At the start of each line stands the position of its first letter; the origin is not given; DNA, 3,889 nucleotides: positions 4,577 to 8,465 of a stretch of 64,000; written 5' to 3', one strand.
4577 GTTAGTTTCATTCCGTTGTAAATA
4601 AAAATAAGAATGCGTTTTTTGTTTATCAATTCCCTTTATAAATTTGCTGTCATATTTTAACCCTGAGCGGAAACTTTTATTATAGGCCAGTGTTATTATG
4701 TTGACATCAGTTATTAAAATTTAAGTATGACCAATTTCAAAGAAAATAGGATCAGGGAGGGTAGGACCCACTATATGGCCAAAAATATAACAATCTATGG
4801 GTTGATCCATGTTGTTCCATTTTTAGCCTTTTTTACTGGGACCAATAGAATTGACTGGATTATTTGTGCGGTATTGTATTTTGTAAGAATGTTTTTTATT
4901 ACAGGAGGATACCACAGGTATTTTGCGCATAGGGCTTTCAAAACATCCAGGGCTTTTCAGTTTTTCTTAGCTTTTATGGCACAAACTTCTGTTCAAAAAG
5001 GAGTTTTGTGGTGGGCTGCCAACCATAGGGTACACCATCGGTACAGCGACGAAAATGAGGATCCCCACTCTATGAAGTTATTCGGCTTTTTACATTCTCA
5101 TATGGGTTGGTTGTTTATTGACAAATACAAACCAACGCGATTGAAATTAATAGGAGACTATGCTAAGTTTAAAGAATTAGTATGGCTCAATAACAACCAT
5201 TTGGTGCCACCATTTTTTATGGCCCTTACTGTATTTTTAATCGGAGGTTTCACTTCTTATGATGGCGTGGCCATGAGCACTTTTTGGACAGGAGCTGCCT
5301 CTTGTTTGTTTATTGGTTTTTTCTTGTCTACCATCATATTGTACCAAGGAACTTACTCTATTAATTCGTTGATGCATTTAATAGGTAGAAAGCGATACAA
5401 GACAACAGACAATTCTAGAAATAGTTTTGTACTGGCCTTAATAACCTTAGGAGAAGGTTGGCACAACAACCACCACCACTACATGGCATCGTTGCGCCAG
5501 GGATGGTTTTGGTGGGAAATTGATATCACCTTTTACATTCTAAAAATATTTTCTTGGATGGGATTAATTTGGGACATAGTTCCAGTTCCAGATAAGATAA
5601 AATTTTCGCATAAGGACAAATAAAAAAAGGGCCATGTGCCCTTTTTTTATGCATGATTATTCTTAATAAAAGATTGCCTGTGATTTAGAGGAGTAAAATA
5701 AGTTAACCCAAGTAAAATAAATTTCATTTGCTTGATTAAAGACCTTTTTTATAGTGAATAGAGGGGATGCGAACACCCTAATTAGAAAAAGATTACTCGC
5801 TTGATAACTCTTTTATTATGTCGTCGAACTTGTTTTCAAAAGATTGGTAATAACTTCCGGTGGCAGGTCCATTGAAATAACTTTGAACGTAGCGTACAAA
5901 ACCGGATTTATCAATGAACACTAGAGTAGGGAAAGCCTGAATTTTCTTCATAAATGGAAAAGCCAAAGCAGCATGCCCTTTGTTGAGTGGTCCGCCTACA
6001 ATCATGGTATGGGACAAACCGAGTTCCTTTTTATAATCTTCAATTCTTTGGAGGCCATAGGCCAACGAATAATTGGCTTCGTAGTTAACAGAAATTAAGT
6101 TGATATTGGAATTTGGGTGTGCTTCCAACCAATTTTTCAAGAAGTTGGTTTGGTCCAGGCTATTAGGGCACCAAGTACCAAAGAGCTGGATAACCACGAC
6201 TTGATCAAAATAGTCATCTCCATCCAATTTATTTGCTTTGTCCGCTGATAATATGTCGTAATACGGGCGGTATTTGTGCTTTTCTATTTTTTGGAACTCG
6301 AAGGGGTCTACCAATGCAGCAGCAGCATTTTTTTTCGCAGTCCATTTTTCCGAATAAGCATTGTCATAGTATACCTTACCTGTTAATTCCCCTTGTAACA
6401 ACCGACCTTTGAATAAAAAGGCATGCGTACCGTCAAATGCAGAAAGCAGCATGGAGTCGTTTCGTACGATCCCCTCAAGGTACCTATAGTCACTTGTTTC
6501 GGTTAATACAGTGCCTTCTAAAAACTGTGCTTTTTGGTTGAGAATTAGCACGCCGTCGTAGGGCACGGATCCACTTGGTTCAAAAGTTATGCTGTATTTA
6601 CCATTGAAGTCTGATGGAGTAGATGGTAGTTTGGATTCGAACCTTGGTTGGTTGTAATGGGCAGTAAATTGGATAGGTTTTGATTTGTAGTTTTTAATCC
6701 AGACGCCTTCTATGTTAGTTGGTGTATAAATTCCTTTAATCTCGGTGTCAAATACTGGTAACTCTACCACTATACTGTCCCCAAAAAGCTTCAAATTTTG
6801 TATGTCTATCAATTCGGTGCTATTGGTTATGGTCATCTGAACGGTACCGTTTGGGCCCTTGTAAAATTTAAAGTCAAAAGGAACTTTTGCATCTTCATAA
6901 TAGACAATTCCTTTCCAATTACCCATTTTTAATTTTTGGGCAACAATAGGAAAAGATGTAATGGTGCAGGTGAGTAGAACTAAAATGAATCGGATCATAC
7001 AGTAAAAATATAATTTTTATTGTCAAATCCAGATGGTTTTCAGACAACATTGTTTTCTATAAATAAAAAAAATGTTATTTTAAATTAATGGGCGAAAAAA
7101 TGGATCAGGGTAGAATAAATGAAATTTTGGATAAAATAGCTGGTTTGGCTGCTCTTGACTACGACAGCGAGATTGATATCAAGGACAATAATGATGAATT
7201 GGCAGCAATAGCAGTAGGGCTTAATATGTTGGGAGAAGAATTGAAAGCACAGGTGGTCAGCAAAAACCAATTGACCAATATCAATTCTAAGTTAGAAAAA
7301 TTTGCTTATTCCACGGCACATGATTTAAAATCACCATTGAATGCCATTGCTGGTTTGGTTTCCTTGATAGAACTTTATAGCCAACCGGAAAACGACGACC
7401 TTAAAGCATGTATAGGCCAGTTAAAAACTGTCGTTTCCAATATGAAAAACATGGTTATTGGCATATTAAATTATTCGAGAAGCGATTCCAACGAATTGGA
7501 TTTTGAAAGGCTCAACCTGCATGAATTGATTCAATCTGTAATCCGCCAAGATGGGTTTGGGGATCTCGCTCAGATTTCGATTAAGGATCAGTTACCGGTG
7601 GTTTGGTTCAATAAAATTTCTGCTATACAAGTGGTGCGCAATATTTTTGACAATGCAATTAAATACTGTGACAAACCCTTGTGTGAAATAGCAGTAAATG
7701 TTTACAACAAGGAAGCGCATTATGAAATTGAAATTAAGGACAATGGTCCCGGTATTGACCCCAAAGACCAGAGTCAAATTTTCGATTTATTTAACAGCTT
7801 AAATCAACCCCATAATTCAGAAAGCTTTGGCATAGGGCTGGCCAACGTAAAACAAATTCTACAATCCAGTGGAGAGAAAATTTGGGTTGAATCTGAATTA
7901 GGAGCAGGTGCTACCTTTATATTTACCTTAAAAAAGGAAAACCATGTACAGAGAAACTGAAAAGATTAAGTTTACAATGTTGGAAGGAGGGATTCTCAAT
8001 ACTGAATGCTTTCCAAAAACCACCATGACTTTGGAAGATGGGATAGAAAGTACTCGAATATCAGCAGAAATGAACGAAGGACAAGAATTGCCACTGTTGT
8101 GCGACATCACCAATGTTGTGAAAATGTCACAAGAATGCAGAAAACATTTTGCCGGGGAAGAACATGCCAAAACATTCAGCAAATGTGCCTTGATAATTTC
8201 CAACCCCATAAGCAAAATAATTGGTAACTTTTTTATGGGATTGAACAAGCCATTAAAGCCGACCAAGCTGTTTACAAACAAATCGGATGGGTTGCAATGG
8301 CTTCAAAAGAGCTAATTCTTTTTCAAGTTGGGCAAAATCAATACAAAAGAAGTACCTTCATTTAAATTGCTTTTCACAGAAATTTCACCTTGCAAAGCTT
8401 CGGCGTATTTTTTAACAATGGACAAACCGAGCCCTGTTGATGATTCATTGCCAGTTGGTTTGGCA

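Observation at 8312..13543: The 1743-aa hybrid multi-kinase (STK-like, NTPase, TPR, GAF, histidine kinase) has an atypical catalytic loop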

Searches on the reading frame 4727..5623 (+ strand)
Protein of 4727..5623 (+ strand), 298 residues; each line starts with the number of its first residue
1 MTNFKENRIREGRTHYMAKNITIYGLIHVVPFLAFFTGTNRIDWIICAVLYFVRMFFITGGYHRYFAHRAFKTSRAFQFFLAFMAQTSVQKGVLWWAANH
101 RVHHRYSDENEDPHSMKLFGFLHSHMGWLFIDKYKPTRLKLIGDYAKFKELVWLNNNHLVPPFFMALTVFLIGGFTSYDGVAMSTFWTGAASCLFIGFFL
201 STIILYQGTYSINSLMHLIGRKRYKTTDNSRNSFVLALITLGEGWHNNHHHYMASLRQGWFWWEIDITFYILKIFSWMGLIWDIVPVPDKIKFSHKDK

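Call 6: search_protein_families(library=pfam, proteins=[window:4727-5623:+], max_evalue=0.001)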
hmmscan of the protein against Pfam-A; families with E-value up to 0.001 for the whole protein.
window:4727-5623:+ (298 aa): 1 family
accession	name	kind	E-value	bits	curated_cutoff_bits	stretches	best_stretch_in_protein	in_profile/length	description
PF00487.30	FA_desaturase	-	4.3e-16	59.9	29.7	1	44-253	3-224/253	Fatty acid desaturase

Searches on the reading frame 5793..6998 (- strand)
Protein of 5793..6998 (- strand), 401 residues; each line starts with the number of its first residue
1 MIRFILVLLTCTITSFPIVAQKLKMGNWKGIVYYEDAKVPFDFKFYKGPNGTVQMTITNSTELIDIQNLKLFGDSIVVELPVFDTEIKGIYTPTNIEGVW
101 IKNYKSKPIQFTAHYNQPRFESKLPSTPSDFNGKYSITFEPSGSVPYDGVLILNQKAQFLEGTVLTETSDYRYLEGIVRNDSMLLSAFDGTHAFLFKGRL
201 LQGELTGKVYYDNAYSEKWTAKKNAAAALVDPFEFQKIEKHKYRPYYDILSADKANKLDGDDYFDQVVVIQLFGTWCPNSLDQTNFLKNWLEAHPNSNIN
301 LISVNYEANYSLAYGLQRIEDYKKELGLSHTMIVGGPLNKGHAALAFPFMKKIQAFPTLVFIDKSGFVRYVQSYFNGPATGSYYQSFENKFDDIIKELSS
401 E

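Call 6: search_protein_families(library=pfam, proteins=[window:5793-6998:-], max_evalue=0.001)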
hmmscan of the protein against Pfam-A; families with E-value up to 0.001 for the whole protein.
window:5793-6998:- (401 aa): 1 family
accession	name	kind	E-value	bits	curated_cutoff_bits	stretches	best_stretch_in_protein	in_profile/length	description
PF00578.27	AhpC-TSA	-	0.00025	21.4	26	1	254-371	14-124/124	AhpC/TSA family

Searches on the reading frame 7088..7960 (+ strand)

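Call 6: search_protein_families(library=pfam, proteins=[window:7088-7960:+], max_evalue=0.001)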
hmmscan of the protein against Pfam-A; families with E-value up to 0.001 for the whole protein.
window:7088-7960:+ (290 aa): 3 families
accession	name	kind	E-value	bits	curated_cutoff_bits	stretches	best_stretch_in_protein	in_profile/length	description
PF02518.31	HATPase_c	-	9.1e-24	84.5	26.4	1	179-284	6-110/111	Histidine kinase-, DNA gyrase B-, and HSP90-like ATPase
PF00512.31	HisKA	-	5.1e-07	30.1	26.9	1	69-134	2-65/66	His Kinase A (phospho-acceptor) domain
PF14501.12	HATPase_c_5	-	0.00052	20.3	22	1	179-269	6-90/102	GHKL domain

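Call 82: search_protein_families(library=padloc, proteins=[window:7088-7960:+], max_evalue=0.001)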
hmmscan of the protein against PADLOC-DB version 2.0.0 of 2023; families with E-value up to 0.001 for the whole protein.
window:7088-7960:+ (290 aa): 0 families

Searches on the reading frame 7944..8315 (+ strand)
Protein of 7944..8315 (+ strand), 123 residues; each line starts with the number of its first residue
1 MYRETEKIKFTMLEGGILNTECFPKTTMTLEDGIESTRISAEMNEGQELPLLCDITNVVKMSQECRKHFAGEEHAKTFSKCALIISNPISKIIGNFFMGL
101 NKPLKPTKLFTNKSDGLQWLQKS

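Call 6: search_protein_families(library=pfam, proteins=[window:7944-8315:+], max_evalue=0.001)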
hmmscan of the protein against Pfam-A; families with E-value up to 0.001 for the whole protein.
window:7944-8315:+ (123 aa): 1 family
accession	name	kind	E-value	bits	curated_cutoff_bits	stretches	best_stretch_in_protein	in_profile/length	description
PF25056.1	DUF7793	-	1.9e-28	99.2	26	1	12-122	2-111/113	Domain of unknown function (DUF7793)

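Call 82: search_protein_families(library=padloc, proteins=[window:7944-8315:+], max_evalue=0.001)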
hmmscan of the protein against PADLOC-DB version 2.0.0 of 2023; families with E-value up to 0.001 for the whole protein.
window:7944-8315:+ (123 aa): 0 families
